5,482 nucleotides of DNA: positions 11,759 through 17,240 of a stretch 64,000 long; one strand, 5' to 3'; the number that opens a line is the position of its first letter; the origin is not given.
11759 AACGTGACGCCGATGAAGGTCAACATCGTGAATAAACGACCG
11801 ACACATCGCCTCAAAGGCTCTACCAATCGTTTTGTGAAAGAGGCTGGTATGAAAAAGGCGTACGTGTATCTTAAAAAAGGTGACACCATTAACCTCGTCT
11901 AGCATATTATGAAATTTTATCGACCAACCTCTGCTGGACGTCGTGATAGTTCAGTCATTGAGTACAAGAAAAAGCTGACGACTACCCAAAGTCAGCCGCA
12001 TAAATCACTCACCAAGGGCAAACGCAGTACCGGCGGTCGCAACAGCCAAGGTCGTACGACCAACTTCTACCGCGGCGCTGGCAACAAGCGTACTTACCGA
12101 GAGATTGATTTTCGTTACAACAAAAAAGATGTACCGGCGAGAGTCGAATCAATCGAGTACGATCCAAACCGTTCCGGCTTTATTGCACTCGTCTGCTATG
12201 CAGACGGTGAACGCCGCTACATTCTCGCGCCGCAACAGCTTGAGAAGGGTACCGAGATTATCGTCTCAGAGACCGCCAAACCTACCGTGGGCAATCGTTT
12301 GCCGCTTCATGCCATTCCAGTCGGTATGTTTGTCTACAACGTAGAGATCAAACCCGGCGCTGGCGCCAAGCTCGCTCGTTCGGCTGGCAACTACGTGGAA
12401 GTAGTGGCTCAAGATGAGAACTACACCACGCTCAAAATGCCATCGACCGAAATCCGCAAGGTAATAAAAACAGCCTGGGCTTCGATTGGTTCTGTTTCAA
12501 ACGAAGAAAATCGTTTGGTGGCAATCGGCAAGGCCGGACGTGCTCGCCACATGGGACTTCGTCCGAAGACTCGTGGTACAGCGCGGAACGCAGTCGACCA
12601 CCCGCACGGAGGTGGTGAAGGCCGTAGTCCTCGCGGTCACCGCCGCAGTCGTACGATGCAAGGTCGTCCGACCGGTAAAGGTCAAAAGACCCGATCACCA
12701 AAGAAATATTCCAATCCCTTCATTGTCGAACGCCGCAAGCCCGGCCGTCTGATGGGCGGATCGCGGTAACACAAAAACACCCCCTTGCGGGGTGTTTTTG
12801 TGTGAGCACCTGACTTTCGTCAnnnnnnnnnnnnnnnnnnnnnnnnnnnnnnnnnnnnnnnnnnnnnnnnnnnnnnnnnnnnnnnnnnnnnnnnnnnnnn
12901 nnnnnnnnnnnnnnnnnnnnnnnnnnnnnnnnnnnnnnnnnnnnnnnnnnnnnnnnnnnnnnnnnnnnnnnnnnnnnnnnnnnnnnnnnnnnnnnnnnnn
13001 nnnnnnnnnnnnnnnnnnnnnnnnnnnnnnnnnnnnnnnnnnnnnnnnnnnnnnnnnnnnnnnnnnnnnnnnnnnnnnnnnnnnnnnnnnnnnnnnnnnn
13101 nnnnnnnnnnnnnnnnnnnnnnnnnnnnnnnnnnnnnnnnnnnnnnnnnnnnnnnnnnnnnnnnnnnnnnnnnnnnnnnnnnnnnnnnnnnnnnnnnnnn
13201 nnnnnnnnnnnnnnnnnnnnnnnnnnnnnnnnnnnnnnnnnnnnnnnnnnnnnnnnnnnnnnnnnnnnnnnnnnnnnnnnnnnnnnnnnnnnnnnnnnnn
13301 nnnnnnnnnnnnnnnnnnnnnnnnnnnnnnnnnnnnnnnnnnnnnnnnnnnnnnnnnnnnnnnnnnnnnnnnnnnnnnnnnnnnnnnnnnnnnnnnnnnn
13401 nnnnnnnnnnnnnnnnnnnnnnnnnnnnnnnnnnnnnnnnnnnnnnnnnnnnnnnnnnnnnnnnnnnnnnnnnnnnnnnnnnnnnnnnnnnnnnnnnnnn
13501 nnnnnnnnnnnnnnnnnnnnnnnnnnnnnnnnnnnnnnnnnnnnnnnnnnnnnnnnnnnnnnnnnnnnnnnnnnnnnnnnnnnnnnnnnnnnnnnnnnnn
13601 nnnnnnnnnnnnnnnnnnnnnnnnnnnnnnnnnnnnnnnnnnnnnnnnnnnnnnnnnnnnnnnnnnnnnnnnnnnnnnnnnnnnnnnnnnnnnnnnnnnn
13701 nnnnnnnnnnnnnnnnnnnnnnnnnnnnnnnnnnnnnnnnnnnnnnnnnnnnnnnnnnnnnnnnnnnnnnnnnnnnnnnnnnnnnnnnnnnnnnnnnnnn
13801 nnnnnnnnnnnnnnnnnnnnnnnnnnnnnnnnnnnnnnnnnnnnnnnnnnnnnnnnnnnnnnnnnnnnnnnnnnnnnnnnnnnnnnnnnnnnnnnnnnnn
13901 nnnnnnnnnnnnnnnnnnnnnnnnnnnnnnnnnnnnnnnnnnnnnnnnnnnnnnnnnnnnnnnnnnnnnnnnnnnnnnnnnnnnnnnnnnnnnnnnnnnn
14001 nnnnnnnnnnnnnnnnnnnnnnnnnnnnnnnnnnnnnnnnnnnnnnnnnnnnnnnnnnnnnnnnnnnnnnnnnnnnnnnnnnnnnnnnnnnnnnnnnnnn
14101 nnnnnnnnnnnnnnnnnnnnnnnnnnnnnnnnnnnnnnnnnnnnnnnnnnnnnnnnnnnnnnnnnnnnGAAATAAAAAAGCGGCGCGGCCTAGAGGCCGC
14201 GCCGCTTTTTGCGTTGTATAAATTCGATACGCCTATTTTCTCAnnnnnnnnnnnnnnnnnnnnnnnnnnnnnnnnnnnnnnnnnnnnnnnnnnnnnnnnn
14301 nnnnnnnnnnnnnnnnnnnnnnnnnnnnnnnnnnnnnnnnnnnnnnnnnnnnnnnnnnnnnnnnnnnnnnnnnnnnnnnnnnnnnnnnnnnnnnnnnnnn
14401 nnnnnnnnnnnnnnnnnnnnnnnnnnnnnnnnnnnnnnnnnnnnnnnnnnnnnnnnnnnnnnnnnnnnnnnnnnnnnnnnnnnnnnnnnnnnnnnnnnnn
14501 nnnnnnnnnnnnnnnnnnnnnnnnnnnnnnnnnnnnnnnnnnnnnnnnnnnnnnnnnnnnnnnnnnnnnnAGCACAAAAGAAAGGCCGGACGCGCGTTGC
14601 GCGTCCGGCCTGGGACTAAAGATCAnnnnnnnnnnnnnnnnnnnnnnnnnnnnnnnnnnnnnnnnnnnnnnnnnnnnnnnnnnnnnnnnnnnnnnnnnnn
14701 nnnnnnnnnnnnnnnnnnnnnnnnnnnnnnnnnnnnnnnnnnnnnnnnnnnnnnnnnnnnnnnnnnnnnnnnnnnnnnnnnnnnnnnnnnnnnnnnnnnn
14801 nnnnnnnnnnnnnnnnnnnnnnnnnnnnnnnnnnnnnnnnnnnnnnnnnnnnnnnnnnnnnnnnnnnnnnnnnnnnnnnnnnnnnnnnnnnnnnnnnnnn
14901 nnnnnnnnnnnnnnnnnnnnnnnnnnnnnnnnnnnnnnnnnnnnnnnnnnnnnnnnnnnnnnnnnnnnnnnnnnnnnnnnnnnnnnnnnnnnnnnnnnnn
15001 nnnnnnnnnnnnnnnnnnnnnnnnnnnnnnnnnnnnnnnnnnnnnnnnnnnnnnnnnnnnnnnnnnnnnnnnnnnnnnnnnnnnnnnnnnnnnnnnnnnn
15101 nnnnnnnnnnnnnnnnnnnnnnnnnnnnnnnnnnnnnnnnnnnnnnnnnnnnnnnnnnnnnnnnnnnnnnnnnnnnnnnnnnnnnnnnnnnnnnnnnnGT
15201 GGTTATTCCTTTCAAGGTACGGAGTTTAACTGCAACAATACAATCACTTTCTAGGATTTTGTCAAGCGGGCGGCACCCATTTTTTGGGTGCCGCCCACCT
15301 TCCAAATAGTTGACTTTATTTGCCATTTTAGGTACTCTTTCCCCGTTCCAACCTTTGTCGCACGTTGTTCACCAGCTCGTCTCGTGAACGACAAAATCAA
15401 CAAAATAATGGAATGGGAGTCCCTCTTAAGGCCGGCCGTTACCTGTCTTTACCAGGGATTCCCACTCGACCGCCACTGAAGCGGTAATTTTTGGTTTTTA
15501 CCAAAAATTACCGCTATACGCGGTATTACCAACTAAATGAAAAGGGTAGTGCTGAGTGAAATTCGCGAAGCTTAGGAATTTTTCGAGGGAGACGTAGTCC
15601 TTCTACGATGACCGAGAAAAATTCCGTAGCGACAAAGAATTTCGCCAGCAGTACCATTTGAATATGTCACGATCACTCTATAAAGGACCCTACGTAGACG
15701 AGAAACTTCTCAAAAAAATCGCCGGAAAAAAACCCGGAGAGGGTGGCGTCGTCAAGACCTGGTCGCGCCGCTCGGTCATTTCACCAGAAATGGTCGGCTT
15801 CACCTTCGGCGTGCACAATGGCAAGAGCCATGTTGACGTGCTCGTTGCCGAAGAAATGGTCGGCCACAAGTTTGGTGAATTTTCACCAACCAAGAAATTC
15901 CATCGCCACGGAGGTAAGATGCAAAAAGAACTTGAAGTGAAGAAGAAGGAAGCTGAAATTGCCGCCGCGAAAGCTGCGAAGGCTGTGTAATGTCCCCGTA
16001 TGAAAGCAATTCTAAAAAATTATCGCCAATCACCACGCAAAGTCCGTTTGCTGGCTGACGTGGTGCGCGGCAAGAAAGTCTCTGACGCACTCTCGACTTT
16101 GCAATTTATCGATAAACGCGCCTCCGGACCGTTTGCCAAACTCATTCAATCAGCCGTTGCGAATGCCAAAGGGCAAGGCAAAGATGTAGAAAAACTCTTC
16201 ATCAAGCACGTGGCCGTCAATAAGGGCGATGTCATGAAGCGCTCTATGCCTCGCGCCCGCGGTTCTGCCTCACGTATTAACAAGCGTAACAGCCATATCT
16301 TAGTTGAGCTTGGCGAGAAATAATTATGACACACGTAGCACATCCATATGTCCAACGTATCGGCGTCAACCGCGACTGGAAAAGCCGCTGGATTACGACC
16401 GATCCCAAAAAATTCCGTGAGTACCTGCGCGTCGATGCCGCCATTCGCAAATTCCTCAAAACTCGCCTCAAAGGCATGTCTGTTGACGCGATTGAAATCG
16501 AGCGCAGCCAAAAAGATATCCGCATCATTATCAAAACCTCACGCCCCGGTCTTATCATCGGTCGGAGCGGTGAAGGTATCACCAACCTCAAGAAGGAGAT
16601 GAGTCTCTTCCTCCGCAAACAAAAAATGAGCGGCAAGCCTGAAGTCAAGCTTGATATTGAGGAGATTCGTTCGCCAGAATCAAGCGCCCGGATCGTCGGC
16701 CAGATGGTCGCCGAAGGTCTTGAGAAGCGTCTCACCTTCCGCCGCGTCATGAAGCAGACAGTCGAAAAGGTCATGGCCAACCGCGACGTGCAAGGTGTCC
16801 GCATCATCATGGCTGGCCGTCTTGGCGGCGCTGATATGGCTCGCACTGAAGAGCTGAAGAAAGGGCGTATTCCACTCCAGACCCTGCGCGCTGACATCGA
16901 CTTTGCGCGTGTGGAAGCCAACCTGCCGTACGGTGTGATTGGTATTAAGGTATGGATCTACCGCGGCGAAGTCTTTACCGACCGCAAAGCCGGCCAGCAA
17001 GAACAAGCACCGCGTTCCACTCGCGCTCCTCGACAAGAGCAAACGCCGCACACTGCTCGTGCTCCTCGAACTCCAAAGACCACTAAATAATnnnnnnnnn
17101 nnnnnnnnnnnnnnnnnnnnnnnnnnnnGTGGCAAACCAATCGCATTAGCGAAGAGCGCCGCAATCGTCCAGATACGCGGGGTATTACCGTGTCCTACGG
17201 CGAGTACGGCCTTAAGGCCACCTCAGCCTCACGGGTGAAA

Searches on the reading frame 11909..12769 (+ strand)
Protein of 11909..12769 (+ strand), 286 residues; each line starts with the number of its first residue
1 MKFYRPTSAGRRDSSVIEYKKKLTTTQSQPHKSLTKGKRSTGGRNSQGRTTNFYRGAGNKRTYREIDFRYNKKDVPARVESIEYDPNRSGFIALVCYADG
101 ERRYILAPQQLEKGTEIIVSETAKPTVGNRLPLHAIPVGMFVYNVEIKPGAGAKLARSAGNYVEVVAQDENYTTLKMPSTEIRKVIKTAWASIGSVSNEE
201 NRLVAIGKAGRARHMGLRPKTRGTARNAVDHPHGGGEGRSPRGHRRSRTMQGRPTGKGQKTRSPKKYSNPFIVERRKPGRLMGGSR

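Call 95: search_protein_families(library=ncbifam, proteins=[window:11909-12769:+], max_evalue=0.00001)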
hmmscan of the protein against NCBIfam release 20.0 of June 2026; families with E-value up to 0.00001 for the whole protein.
window:11909-12769:+ (286 aa): 2 families
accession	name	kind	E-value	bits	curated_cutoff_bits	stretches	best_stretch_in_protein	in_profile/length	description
TIGR01171.1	rplB_bact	equivalog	9.1e-102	340.1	174.5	1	2-277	2-274/275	50S ribosomal protein L2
NF007180.0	PRK09612.1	equivalog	4.9e-38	131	265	1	46-241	9-210/238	50S ribosomal protein L2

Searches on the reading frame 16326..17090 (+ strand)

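Call 95: search_protein_families(library=ncbifam, proteins=[window:16326-17090:+], max_evalue=0.00001)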
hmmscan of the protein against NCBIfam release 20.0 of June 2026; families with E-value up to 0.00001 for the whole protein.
window:16326-17090:+ (254 aa): 4 families
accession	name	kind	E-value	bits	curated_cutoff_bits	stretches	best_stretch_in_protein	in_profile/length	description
TIGR01009.1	rpsC_bact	equivalog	2e-67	227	114.5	1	5-218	5-210/212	30S ribosomal protein S3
NF003219.0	PRK04191.1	equivalog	9.1e-29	100.4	147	1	28-237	5-208/229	30S ribosomal protein S3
TIGR01008.1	uS3_euk_arch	equivalog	2.4e-22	79.6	150.25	1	38-216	13-185/195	30S ribosomal protein S3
NF041568.1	Jag_EloR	equivalog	8.1e-07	29.2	145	1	39-116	61-139/203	RNA-binding cell elongation regulator Jag/EloR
